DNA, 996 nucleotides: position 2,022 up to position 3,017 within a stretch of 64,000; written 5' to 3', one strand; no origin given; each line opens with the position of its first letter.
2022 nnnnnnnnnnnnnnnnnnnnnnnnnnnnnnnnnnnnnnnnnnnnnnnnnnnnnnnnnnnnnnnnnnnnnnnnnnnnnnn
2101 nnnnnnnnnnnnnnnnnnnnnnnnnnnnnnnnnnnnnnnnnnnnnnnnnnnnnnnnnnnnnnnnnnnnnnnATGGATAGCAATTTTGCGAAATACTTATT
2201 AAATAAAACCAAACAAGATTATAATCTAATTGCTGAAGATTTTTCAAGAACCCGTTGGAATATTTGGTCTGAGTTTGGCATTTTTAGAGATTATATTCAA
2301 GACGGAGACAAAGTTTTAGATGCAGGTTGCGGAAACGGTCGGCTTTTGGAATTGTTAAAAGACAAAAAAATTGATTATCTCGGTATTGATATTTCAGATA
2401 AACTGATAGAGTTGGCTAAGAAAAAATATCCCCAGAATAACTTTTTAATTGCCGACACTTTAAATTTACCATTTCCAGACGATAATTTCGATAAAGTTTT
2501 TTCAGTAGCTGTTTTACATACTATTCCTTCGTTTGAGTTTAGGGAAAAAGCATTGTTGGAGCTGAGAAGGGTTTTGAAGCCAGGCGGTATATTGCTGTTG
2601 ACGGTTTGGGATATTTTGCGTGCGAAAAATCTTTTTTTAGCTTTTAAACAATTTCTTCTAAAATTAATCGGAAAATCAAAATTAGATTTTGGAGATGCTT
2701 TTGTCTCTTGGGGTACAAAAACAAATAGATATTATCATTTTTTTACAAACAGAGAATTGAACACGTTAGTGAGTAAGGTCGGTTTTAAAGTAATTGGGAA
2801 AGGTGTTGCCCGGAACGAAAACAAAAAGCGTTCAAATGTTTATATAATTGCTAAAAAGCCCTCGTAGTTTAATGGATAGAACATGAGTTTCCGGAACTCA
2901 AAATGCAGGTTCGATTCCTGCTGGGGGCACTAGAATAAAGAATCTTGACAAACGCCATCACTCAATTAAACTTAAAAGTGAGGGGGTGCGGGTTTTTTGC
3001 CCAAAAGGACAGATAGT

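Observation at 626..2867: Divergent Elp3 / Trm9-like methyltransferase pair: a eukaryote/archaea-style (m)cm5U34 wobble-modification module in a bacterium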

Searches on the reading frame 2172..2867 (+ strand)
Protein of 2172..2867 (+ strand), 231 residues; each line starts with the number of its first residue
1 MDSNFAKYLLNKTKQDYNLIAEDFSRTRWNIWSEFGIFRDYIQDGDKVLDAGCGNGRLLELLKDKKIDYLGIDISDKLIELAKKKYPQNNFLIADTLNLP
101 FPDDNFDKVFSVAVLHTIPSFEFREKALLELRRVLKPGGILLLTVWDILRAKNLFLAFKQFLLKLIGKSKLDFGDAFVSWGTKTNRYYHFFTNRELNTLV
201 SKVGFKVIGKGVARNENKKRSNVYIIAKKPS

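Call 3: search_protein_families(library=pfam, proteins=[window:2172-2867:+], max_evalue=0.01)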
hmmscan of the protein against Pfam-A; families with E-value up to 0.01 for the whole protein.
window:2172-2867:+ (231 aa): 13 families
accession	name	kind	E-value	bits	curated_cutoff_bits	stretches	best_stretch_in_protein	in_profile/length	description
PF08241.18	Methyltransf_11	-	8.6e-25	87.7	21.2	1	49-142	1-94/95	Methyltransferase domain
PF13649.12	Methyltransf_25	-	4.3e-21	75.9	27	1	48-139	1-97/97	Methyltransferase domain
PF13847.12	Methyltransf_31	-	2.2e-19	70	27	1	43-147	2-113/145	Methyltransferase domain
PF13489.12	Methyltransf_23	-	1.3e-18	67.7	27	1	40-208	18-162/164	Methyltransferase domain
PF08242.18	Methyltransf_12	-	7e-16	59.2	30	1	49-141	1-98/98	Methyltransferase domain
PF01209.24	Ubie_methyltran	-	7.8e-15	55.3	20.1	1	9-208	12-216/233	ubiE/COQ5 methyltransferase family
PF07021.18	MetW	-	1.1e-09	38.6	21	1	35-110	4-80/193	Methionine biosynthesis protein MetW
PF01555.25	N6_N4_Mtase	-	3.7e-06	27.5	26.7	1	39-84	176-221/221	DNA methylase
PF02353.26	CMAS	-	8.8e-06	25.7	27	1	42-148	60-169/273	Mycolic acid cyclopropane synthetase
PF03291.22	mRNA_G-N7_MeTrfase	-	0.00012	21.7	26.6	1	30-88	41-105/315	mRNA (guanine-N(7))-methyltransferase domain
PF03141.22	Methyltransf_29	-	0.00029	20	23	1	47-149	120-223/506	Putative S-adenosyl-L-methionine-dependent methyltransferase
PF05175.20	MTS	-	0.0018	18.4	23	1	45-152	32-147/170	Methyltransferase small domain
PF13679.12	Methyltransf_32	-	0.0099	16.3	27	0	46-87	27-74/143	Methyltransferase domain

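Call 4: search_protein_families(library=ncbifam, proteins=[window:2172-2867:+], max_evalue=0.01)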
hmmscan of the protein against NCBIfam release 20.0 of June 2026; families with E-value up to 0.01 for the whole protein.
window:2172-2867:+ (231 aa): 50 families (the best 25 are shown)
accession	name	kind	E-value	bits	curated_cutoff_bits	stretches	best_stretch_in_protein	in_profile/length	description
NF045667.1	MTase_DVU1556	equivalog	6.1e-23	81.4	155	1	43-153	21-127/213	DVU_1556 family methyltransferase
TIGR01934.1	MenG_MenH_UbiE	subfamily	8.6e-17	61.2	158.35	1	13-168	8-169/223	ubiquinone/menaquinone biosynthesis methyltransferase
NF001244.0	PRK00216.1-5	equivalog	5e-15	55.4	216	1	16-161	20-170/236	bifunctional demethylmenaquinone methyltransferase/2-methoxy-6-polyprenyl-1,4-benzoquinol methylase UbiE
NF043040.1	corrin_prot_MT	hypoth_equivalog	8.9e-15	54.7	180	1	11-161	9-163/216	corrinoid protein-associated methyltransferase CpaM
TIGR02072.1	BioC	equivalog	2.1e-14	53.9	184.95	1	46-145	36-134/244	malonyl-ACP O-methyltransferase BioC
NF001243.0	PRK00216.1-4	equivalog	1.1e-13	51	235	1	10-208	13-216/237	demethylmenaquinone methyltransferase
NF001241.0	PRK00216.1-2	equivalog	1.6e-13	50.9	327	1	12-167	19-171/231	demethylmenaquinone methyltransferase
NF040539.1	AST_met_ArsM_2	exception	2e-13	50.8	240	1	42-144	52-164/262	putative arsinothricin biosynthesis methyltransferase ArsM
NF047649.1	MTase_UXPK_star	exception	3.2e-13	49.4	460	1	42-144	75-182/283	methyltransferase/UXPK-star double selenoprotein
NF045825.1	FAmtase_mtf2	equivalog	1e-12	47.8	400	1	44-144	58-159/248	fatty-acid O-methyltransferase Mtf2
NF001240.0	PRK00216.1-1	equivalog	2.4e-12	46.4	378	1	15-147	34-172/251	bifunctional demethylmenaquinone methyltransferase/2-methoxy-6-polyprenyl-1,4-benzoquinol methylase UbiE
NF007610.0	PRK10258.1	equivalog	2.9e-12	46.5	342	1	46-144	44-139/251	malonyl-ACP O-methyltransferase BioC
TIGR02752.1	MenG_heptapren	equivalog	6.9e-12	45.4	419.85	1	10-207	11-213/231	demethylmenaquinone methyltransferase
NF008300.0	PRK11088.1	equivalog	1.3e-11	44.6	303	1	43-145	84-180/272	23S rRNA (guanine(745)-N(1))-methyltransferase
NF045823.1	PthPhpthDimycoMt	equivalog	1.3e-11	44.1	300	1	45-144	67-167/256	phthiotriol/phenolphthiotriol dimycocerosates methyltransferase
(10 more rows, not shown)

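Call 6: search_solved_structures(query=window:2172-2867:+, max_evalue=0.001, show_alignments=3)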
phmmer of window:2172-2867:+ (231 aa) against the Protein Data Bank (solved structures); distinct sequences matched with E-value up to 0.001: 73 (the best 60 are shown).
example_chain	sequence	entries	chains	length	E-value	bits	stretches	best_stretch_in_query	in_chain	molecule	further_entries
5cm2_Z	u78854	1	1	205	1.8e-15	60.2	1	26-214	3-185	TRNA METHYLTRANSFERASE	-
6uak_A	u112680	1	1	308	5.1e-15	58.8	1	38-142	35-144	SAM dependent methyltransferase LahSB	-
3sm3_A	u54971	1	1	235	4.9e-13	52.3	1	35-208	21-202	SAM-dependent methyltransferases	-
1ve3_A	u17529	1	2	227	2.6e-12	49.9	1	37-148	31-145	hypothetical protein PH0226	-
2avn_A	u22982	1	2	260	3.2e-12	49.6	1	25-147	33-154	ubiquinone/menaquinone biosynthesis methyltransferase-related protein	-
3bus_A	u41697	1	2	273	2.9e-11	46.5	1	42-146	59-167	Methyltransferase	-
3mgg_A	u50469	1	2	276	3e-11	46.4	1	44-143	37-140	Methyltransferase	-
3ccf_A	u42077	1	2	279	5.9e-11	45.5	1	43-141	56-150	Cyclopropane-fatty-acyl-phospholipid synthase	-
6uv6_A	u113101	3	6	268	7.2e-11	45.2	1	45-143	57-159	D-glucose O-methyltransferase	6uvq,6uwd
2gs9_A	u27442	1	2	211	3.2e-10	43.1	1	38-149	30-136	Hypothetical protein TT1324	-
3cgg_A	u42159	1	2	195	3.5e-10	42.9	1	31-181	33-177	SAM-dependent methyltransferase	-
4iv8_A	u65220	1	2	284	4.2e-10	42.7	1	35-164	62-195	Phosphoethanolamine N-methyltransferase,putative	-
4pne_A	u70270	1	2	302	5.8e-10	42.2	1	39-144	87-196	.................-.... protein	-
6f5z_A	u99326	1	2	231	6e-10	42.2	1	33-142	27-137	24-sterol C-methyltransferase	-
3l8d_A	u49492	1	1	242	1.2e-09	41.1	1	35-144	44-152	Methyltransferase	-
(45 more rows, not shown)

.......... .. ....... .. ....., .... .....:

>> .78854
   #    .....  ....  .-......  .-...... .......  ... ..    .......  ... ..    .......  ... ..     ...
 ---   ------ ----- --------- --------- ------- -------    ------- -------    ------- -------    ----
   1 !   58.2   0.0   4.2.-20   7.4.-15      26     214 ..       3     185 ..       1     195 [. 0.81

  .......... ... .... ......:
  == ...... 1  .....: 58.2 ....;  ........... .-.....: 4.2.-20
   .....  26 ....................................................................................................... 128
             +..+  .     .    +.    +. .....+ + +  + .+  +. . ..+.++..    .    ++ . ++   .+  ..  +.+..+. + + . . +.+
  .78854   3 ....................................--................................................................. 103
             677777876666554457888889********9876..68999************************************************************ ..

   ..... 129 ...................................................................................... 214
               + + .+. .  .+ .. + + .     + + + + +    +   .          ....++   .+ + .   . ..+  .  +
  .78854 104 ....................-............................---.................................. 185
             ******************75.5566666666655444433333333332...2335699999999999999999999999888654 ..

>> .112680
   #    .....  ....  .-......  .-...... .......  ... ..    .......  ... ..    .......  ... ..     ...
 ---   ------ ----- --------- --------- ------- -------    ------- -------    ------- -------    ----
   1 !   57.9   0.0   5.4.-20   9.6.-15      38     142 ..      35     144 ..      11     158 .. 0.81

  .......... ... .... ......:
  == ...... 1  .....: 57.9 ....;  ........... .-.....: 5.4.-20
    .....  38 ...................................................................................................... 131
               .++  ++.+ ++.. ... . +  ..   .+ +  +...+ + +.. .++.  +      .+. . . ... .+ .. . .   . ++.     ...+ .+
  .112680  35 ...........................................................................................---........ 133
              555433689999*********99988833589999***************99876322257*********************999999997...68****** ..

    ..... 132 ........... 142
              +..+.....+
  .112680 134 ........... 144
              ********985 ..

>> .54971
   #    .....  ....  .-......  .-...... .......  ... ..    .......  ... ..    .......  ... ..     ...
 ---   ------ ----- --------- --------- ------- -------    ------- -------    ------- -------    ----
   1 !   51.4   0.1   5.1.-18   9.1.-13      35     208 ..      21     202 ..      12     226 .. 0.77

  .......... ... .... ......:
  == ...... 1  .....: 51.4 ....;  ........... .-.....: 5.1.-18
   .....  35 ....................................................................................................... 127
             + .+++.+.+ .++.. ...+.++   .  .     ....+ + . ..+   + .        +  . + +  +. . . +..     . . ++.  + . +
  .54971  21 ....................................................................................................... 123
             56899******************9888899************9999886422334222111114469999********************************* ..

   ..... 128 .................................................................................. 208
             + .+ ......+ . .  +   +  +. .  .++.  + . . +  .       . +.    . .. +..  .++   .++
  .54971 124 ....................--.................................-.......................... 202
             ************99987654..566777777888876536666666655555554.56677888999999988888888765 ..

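Call 10: find_homologous_proteins(query=window:2172-2867:+, max_evalue=0.00001)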
Query window:2172-2867:+ (231 aa): 789 proteins with E <= 0.00001 among 1451 candidates; the best 120 are listed.
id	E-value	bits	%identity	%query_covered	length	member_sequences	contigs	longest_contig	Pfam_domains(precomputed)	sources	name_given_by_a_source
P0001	3.3e-147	506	98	100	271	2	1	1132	PF07021.19,PF13847.13,PF13489.13,PF02353.27,PF13649.13,PF01209.25,PF08241.19,PF08242.19,PF01555.25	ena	-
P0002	2.9e-122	424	81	100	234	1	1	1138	PF07021.19,PF13847.13,PF13489.13,PF02353.27,PF13649.13,PF03291.23,PF01209.25,PF08241.19,PF08242.19,PF01555.25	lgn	-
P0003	7.6e-113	394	73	99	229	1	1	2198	PF07021.19,PF13847.13,PF13489.13,PF02353.27,PF05175.21,PF13649.13,PF03141.23,PF01209.25,PF08241.19,PF08242.19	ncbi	-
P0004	4.6e-111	388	73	99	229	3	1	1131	PF07021.19,PF13847.13,PF13489.13,PF02353.27,PF05175.21,PF13649.13,PF01209.25,PF08241.19,PF08242.19,PF01555.25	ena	-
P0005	1.8e-109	383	74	100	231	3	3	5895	PF07021.19,PF13847.13,PF13489.13,PF02353.27,PF13649.13,PF01209.25,PF08241.19,PF08242.19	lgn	-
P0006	8.7e-109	380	73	99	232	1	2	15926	PF07021.19,PF13847.13,PF13489.13,PF13649.13,PF03141.23,PF01209.25,PF08241.19,PF08242.19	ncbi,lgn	-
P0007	1.1e-108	380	76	99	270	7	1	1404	PF07021.19,PF13847.13,PF13489.13,PF13649.13,PF03291.23,PF01209.25,PF08241.19,PF08242.19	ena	-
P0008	2.2e-107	376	72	99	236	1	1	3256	PF07021.19,PF13847.13,PF13489.13,PF02353.27,PF13649.13,PF01209.25,PF08241.19,PF08242.19,PF01555.25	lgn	-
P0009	1.2e-106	373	71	100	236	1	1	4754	PF07021.19,PF13847.13,PF13489.13,PF02353.27,PF13649.13,PF03291.23,PF03141.23,PF01209.25,PF08241.19,PF08242.19,PF01555.25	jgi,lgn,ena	-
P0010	6.2e-106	371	70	99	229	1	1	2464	PF07021.19,PF13847.13,PF13489.13,PF02353.27,PF05175.21,PF13649.13,PF01209.25,PF08241.19,PF08242.19,PF01555.25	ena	-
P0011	7.1e-106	371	72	100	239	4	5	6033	PF07021.19,PF13847.13,PF13489.13,PF08003.18,PF02353.27,PF13649.13,PF03141.23,PF01209.25,PF08241.19,PF08242.19,PF01555.25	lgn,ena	-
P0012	1.5e-105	370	72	99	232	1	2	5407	PF07021.19,PF13847.13,PF13489.13,PF13649.13,PF01209.25,PF08241.19,PF08242.19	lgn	-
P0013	2.8e-105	369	70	99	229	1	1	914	PF07021.19,PF13847.13,PF13489.13,PF02353.27,PF13649.13,PF01209.25,PF08241.19,PF08242.19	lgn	-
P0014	4.2e-105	368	69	99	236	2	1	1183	PF07021.19,PF13847.13,PF13489.13,PF02353.27,PF13649.13,PF03141.23,PF01209.25,PF08241.19,PF08242.19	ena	-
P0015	4.2e-104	365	69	99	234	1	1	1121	PF07021.19,PF13847.13,PF13489.13,PF02353.27,PF05175.21,PF13649.13,PF01209.25,PF08241.19,PF08242.19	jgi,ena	-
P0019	1.0e-102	361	68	99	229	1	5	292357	PF07021.19,PF13847.13,PF13489.13,PF02353.27,PF05175.21,PF13649.13,PF01209.25,PF08241.19,PF08242.19,PF01555.25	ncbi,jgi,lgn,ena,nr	ncbi:MAG TPA: methyltransferase domain-containing protein [Candidatus Humimicrobiaceae bacterium]|nr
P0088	7.4e-79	282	55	100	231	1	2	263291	PF07021.19,PF13847.13,PF13489.13,PF02353.27,PF05175.21,PF13649.13,PF01728.26,PF01209.25,PF08241.19,PF08242.19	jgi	jgi:tRNA (uracil-5-)-methyltransferase TRM9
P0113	9.2e-77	276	55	99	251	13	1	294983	PF07021.19,PF13847.13,PF13489.13,PF02353.27,PF13649.13,PF01209.25,PF08241.19,PF08242.19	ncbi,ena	-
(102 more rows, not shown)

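Call 11: find_encoding_contigs(protein=P0019, flank=6000, max_places=3)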
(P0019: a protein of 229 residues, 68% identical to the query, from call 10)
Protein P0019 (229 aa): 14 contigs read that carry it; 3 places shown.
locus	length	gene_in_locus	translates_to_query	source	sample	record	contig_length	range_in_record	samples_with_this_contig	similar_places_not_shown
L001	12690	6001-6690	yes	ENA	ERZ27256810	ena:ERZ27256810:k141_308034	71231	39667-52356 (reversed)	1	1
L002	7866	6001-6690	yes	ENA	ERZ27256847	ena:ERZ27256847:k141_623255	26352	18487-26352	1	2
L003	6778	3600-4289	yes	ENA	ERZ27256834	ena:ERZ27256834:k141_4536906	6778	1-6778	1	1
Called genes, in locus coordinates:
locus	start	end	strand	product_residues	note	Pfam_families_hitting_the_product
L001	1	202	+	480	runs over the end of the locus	PF01139:RtcB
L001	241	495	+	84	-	-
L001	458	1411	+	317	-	PF01784:DUF34_NIF3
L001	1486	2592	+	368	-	PF05559:DUF763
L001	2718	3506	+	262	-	PF00215:OMPdecase (weak)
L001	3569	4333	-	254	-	PF01145:Band_7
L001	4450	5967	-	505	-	PF04055:Radical_SAM, PF16199:Radical_SAM_C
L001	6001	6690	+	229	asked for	PF01209:Ubie_methyltran, PF13489:Methyltransf_23, PF02353:CMAS, PF07021:MetW, PF13847:Methyltransf_31, PF08241:Methyltransf_11, PF08242:Methyltransf_12, PF13649:Methyltransf_25, +2 more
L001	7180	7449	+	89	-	PF16325:Peptidase_U32_C (faint), PF03144:GTP_EFTU_D2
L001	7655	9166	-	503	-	PF18998:Flg_new_2, PF07581:Glug (faint)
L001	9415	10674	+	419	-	PF27218:MJ0043_C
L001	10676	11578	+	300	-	PF09989:DUF2229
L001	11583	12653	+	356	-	PF09989:DUF2229, PF06050:HGD-D (weak)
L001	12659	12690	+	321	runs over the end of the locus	PF01869:BcrAD_BadFG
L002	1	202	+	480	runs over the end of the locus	PF01139:RtcB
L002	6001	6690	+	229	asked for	PF01209:Ubie_methyltran, PF13489:Methyltransf_23, PF02353:CMAS, PF07021:MetW, PF13847:Methyltransf_31, PF08241:Methyltransf_11, PF08242:Methyltransf_12, PF13649:Methyltransf_25, +2 more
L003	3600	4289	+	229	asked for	PF01209:Ubie_methyltran, PF13489:Methyltransf_23, PF02353:CMAS, PF07021:MetW, PF13847:Methyltransf_31, PF08241:Methyltransf_11, PF08242:Methyltransf_12, PF13649:Methyltransf_25, +2 more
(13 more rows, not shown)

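Call 12: find_encoding_contigs(protein=P0088, flank=6000, max_places=2)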
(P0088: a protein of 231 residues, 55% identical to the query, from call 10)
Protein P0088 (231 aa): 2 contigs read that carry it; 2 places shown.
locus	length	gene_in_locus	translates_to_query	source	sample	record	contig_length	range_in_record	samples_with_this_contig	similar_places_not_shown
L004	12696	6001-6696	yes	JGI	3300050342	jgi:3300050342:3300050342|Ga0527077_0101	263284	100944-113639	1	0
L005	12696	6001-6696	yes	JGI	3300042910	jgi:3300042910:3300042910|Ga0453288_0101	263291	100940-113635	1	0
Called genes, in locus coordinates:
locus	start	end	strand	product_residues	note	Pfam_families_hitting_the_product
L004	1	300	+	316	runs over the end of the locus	PF01784:DUF34_NIF3 (faint)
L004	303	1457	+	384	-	PF05559:DUF763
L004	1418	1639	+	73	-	PF20607:DUF6800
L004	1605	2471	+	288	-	PF06550:SPP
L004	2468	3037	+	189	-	PF03167:UDG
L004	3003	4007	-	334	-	PF00152:tRNA-synt_2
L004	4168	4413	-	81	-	-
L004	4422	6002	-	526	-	PF04055:Radical_SAM, PF16199:Radical_SAM_C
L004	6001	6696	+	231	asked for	PF01209:Ubie_methyltran, PF02353:CMAS, PF05175:MTS (weak), PF13489:Methyltransf_23, PF13847:Methyltransf_31, PF08241:Methyltransf_11, PF08242:Methyltransf_12, PF13649:Methyltransf_25, +2 more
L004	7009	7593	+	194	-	PF18306:LDcluster4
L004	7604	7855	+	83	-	PF03144:GTP_EFTU_D2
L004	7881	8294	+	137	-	PF02308:MgtC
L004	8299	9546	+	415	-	PF27218:MJ0043_C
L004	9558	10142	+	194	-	-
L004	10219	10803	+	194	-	PF00293:NUDIX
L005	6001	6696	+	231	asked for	PF01209:Ubie_methyltran, PF02353:CMAS, PF05175:MTS (weak), PF13489:Methyltransf_23, PF13847:Methyltransf_31, PF08241:Methyltransf_11, PF08242:Methyltransf_12, PF13649:Methyltransf_25, +2 more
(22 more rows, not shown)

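Call 13: find_encoding_contigs(protein=P0113, flank=6000, max_places=2)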
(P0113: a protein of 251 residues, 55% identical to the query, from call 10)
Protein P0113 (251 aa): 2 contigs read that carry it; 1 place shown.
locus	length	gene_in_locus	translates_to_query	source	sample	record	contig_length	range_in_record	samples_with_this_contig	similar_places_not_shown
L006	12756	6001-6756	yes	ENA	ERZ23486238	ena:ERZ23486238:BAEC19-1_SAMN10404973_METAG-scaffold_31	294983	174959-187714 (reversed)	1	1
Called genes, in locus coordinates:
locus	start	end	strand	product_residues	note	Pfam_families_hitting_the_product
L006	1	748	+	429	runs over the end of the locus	PF08245:Mur_ligase_M, PF02875:Mur_ligase_C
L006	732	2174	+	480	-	PF01139:RtcB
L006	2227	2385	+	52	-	-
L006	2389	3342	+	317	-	PF01784:DUF34_NIF3 (faint)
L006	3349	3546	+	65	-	PF20607:DUF6800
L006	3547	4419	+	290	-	PF06550:SPP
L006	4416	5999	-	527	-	PF04055:Radical_SAM, PF16199:Radical_SAM_C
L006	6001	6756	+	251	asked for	PF01209:Ubie_methyltran (weak), PF13489:Methyltransf_23, PF02353:CMAS, PF07021:MetW (faint), PF13847:Methyltransf_31, PF08241:Methyltransf_11, PF08242:Methyltransf_12, PF13649:Methyltransf_25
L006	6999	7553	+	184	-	PF18306:LDcluster4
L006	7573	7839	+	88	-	PF16325:Peptidase_U32_C (weak)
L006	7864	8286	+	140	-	PF02308:MgtC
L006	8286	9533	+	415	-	PF27218:MJ0043_C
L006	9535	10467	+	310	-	PF09989:DUF2229, PF06050:HGD-D (faint)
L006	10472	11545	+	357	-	PF09989:DUF2229, PF06050:HGD-D (weak)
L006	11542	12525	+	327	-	PF00480:ROK (faint), PF01869:BcrAD_BadFG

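Call 17: find_related_loci(query=A1, collection=genome_contigs, flank=8000)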
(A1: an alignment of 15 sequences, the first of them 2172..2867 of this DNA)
Query A1 (231 aa) in genome_contigs; peptide patterns used: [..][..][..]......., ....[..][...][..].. (x = any residue, [..] = any of these).
600 stretches matched a pattern (row limit reached: there are more); 514 encode a relative of the query (tblastn E <= 1e-3); the best 80 are kept; 80 distinct loci.
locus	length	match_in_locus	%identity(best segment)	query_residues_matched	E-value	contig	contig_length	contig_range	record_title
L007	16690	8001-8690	59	1-229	2e-86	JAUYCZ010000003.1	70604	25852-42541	MAG: bacterium isolate C20_maxbin.116 C20_k141_544988, whole genome shotgun sequence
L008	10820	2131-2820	55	1-229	3e-83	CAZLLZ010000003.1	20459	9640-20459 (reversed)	MAG TPA_asm: uncultured Candidatus Saccharibacteria bacterium isolate binchicken_co256_921 genome assembly, contig: NODE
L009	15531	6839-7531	57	1-230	2e-81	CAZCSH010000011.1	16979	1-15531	MAG TPA_asm: uncultured Candidatus Saccharibacteria bacterium isolate binchicken_co387_689 genome assembly, contig: NODE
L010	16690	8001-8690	53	1-230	3e-80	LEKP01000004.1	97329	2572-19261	MAG: Parcubacteria bacterium GBS-2 2615921495, whole genome shotgun sequence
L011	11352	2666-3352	55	1-229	1e-78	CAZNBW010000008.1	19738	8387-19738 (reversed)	MAG TPA_asm: uncultured Candidatus Saccharibacteria bacterium isolate SRP178699_co2_52 genome assembly, contig: NODE_194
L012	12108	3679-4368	54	1-229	5e-78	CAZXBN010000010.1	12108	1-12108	MAG TPA_asm: uncultured Candidatus Saccharibacteria bacterium isolate binchicken_co13_450 genome assembly, contig: NODE_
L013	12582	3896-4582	53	1-229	1e-77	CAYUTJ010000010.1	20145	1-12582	MAG TPA_asm: uncultured Candidatus Saccharibacteria bacterium isolate binchicken_co6_434 genome assembly, contig: NODE_2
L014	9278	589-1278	53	1-229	4e-76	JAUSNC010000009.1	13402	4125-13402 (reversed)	MAG: Candidatus Parcubacteria bacterium isolate E19_metabat.bin.129 E19_k141_494919, whole genome shotgun sequence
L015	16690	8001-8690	52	1-229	3e-74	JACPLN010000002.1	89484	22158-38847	MAG: Candidatus Nealsonbacteria bacterium isolate NC_groundwater_522_Ag_S-0.1um_41_12 S35_SO-1_scaffold_67206, whole gen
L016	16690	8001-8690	51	1-229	4e-74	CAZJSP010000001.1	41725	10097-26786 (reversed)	MAG TPA_asm: uncultured Candidatus Saccharibacteria bacterium isolate SRP141376_co2_101 genome assembly, contig: NODE_21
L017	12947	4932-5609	54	1-229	9e-74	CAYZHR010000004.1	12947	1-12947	MAG TPA_asm: uncultured Candidatus Saccharibacteria bacterium isolate binchicken_co387_45 genome assembly, contig: NODE_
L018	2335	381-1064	51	1-228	2e-75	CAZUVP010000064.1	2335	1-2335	MAG TPA_asm: uncultured Candidatus Saccharibacteria bacterium isolate binchicken_co100_430 genome assembly, contig: NODE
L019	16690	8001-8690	51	1-230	2e-73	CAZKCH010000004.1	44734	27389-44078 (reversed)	MAG TPA_asm: uncultured Candidatus Saccharibacteria bacterium isolate binchicken_co220_105 genome assembly, contig: NODE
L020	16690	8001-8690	51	1-229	3e-73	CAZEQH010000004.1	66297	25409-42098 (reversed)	MAG TPA_asm: uncultured Candidatus Saccharibacteria bacterium isolate binchicken_co151_87 genome assembly, contig: NODE_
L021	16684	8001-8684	52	1-228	1e-72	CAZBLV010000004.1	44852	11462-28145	MAG TPA_asm: uncultured Candidatus Saccharibacteria bacterium isolate SRP067234_co1_8 genome assembly, contig: k99_99152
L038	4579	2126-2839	44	1-229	8e-62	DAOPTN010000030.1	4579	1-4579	MAG TPA_asm: Candidatus Pacearchaeota archaeon isolate AMR_MDS_1443 NODE_15245_length_4579_cov_92.702476, whole genome s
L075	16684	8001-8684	38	1-229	6e-49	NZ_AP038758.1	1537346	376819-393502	Minisyncoccus archaeiphilus strain PMX.108 chromosome, complete genome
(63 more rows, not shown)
